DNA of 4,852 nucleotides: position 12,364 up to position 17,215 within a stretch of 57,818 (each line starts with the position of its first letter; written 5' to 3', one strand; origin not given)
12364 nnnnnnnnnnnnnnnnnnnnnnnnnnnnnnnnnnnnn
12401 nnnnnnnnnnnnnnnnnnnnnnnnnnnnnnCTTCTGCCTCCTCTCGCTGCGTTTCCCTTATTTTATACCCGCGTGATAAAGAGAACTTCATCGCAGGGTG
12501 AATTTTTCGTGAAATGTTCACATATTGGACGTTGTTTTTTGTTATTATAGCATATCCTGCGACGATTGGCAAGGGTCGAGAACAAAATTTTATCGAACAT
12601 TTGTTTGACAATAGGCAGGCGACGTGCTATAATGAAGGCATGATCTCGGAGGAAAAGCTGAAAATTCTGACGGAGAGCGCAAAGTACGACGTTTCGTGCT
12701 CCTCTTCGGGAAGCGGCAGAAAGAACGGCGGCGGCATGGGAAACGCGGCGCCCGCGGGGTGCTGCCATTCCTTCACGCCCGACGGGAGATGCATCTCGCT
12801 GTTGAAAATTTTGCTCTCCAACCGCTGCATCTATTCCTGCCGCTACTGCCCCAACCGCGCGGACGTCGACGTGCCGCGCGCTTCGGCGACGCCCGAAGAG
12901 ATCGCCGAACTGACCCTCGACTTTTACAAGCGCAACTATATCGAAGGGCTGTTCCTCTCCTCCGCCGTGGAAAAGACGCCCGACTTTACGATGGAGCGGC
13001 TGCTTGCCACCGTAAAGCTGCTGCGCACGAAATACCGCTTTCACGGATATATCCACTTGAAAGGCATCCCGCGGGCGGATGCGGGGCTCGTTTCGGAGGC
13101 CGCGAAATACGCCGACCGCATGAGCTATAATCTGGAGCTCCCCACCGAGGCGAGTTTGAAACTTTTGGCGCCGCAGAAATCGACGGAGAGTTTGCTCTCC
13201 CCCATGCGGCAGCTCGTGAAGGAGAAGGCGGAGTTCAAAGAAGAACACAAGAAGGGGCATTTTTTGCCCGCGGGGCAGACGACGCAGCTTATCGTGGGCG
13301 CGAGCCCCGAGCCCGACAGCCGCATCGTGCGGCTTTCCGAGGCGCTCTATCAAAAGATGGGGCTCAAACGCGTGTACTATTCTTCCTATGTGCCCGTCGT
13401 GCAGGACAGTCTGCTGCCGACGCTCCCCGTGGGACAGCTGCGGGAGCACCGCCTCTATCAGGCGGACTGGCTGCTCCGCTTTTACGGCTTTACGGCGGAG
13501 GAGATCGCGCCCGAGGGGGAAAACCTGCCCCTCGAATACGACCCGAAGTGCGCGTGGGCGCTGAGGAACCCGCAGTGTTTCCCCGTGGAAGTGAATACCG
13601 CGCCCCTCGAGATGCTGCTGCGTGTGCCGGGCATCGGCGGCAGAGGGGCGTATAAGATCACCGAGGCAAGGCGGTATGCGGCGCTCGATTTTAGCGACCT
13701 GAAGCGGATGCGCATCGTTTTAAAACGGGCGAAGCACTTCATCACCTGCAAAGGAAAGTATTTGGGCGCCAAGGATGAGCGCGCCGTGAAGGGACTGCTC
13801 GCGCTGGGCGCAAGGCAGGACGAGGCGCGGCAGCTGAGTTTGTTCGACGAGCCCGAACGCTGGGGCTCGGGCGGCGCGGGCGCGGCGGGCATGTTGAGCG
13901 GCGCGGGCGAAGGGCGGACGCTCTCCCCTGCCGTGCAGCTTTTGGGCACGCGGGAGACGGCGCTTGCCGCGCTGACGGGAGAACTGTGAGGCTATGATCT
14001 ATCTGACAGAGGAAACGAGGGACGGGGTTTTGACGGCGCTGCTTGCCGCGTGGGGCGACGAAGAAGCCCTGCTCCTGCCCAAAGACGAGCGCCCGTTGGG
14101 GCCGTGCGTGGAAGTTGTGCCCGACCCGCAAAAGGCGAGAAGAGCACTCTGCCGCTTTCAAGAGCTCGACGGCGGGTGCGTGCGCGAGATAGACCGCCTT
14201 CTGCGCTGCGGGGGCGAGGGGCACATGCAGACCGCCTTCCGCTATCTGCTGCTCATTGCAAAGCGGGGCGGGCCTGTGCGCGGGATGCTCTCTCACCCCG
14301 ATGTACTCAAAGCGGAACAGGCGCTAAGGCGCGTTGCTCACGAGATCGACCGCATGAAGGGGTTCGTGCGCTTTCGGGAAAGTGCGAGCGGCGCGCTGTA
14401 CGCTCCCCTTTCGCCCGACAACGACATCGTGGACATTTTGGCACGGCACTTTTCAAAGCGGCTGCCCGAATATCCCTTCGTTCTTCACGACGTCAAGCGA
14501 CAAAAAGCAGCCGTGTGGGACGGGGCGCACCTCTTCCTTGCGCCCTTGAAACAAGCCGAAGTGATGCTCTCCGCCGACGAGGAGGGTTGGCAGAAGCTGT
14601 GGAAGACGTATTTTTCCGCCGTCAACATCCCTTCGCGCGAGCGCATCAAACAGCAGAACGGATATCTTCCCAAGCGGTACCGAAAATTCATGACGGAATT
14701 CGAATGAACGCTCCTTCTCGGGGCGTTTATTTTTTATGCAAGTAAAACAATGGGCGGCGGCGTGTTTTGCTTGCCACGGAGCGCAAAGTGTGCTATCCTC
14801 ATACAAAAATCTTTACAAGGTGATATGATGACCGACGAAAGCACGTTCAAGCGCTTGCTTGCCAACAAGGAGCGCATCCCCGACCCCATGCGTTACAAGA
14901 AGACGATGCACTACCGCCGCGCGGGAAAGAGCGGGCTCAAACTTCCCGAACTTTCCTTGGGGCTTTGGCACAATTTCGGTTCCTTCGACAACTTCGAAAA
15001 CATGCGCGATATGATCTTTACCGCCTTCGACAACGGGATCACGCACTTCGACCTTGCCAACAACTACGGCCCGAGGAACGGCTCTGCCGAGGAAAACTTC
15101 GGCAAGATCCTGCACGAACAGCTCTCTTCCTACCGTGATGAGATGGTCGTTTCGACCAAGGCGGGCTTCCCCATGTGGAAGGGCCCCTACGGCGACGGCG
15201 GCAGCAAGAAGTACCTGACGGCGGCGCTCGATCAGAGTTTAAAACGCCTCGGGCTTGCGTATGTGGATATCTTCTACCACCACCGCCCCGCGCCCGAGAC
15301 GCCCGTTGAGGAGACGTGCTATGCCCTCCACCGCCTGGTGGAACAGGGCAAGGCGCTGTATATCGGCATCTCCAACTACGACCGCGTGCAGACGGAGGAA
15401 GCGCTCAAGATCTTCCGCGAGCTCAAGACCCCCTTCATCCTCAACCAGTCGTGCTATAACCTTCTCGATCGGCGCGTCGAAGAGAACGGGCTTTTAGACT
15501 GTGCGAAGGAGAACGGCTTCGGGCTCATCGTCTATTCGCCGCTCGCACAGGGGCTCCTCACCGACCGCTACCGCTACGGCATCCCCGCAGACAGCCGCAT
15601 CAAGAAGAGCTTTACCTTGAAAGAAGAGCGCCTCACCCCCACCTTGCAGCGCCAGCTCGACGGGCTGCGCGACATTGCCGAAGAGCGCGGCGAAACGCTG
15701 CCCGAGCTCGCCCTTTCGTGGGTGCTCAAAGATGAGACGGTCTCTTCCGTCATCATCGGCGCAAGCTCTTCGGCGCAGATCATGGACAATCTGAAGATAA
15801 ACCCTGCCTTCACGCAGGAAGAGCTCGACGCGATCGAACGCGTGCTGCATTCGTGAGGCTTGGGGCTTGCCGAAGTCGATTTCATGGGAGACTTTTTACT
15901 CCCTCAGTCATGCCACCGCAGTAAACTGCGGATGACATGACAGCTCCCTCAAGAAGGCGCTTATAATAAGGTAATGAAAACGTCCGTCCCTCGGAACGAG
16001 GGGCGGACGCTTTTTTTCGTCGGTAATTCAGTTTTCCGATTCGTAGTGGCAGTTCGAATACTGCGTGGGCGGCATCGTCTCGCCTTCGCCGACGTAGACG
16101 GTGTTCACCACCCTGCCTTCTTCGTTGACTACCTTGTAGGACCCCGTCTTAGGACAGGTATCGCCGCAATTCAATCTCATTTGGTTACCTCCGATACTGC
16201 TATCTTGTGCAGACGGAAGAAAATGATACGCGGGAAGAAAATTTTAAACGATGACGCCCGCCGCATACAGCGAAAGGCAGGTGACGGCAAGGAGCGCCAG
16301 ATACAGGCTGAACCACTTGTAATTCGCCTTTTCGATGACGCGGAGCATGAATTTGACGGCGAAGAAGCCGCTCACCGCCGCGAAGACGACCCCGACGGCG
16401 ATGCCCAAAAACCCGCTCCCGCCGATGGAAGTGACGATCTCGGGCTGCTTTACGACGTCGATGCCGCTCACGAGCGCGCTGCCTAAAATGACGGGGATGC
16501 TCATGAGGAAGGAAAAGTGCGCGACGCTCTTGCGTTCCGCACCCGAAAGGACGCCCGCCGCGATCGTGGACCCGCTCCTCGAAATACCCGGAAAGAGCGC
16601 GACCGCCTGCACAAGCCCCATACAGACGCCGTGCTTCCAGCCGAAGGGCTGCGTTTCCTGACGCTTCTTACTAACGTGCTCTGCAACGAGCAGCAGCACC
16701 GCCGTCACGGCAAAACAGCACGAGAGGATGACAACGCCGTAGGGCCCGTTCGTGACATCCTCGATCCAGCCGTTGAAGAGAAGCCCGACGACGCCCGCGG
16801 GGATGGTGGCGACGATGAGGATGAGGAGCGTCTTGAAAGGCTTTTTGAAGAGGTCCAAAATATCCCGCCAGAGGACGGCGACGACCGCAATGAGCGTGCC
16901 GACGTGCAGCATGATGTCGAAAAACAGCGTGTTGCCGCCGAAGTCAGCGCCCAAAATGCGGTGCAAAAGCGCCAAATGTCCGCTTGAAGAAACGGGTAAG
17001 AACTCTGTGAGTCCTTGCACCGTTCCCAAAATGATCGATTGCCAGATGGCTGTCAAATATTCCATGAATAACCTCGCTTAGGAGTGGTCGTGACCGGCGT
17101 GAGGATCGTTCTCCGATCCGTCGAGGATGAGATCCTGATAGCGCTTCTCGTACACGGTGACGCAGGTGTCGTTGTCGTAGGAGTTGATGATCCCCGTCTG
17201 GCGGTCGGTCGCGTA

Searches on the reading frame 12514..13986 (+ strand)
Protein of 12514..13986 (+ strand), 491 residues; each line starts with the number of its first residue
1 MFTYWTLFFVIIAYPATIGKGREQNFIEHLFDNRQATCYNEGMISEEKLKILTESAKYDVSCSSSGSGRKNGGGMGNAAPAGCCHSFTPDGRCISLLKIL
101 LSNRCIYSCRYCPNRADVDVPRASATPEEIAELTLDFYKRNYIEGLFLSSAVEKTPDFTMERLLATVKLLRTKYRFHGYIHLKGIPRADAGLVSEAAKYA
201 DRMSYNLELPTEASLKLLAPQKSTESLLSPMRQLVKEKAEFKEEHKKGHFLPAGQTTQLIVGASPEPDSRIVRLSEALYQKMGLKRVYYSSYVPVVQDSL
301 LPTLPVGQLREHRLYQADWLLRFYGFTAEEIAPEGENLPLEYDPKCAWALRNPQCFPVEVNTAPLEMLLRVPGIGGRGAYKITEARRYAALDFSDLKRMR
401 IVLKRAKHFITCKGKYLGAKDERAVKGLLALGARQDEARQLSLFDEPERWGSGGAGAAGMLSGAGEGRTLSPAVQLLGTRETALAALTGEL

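Call 48: search_protein_families(library=pfam, proteins=[window:12514-13986:+], max_evalue=0.00001)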
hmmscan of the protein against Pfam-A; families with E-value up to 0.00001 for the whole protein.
window:12514-13986:+ (491 aa): 1 family
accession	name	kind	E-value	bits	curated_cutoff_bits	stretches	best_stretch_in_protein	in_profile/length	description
PF04055.27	Radical_SAM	-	4.7e-06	27.3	29.5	1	100-232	2-134/166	Radical SAM superfamily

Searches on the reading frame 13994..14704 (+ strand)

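Call 48: search_protein_families(library=pfam, proteins=[window:13994-14704:+], max_evalue=0.00001)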
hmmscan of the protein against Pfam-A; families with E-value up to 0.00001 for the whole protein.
window:13994-14704:+ (237 aa): 1 family
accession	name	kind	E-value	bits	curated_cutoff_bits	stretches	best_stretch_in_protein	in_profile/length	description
PF13566.11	DUF4130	-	2e-42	145.1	27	1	79-235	5-146/146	Domain of unknown function (DUF4130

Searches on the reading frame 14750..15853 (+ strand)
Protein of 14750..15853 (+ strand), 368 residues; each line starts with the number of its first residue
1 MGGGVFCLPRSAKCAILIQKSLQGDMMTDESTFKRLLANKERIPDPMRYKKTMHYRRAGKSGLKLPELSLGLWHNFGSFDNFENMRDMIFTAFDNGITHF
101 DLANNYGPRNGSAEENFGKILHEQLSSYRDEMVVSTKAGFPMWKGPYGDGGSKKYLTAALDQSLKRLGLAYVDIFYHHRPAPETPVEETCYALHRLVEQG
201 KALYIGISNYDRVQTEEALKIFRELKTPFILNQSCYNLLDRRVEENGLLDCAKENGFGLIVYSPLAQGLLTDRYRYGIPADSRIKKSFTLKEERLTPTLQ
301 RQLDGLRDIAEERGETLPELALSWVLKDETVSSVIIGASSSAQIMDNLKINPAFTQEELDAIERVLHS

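Call 49: search_protein_families(library=pfam, proteins=[window:14750-15853:+], max_evalue=0.00001)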
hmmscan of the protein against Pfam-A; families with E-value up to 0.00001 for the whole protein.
window:14750-15853:+ (368 aa): 1 family
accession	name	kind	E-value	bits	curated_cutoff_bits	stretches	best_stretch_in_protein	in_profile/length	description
PF00248.27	Aldo_ket_red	-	1.9e-70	237.7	24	1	67-365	1-289/291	Aldo/keto reductase family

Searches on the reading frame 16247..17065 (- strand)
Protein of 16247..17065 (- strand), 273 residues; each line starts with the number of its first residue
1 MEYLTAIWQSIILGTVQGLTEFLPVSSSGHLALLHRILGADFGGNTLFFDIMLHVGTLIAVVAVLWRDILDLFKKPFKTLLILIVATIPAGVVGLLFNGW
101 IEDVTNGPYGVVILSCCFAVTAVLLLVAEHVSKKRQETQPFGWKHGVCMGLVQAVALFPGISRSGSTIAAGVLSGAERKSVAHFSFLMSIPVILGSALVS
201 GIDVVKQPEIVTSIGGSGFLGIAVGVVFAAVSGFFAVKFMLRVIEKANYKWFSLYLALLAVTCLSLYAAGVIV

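Call 49: search_protein_families(library=pfam, proteins=[window:16247-17065:-], max_evalue=0.00001)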
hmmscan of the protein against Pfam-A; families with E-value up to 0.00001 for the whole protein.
window:16247-17065:- (273 aa): 1 family
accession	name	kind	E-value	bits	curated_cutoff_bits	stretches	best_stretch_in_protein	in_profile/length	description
PF02673.24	BacA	-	4e-70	236.9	33.4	1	11-261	2-256/257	Bacitracin resistance protein BacA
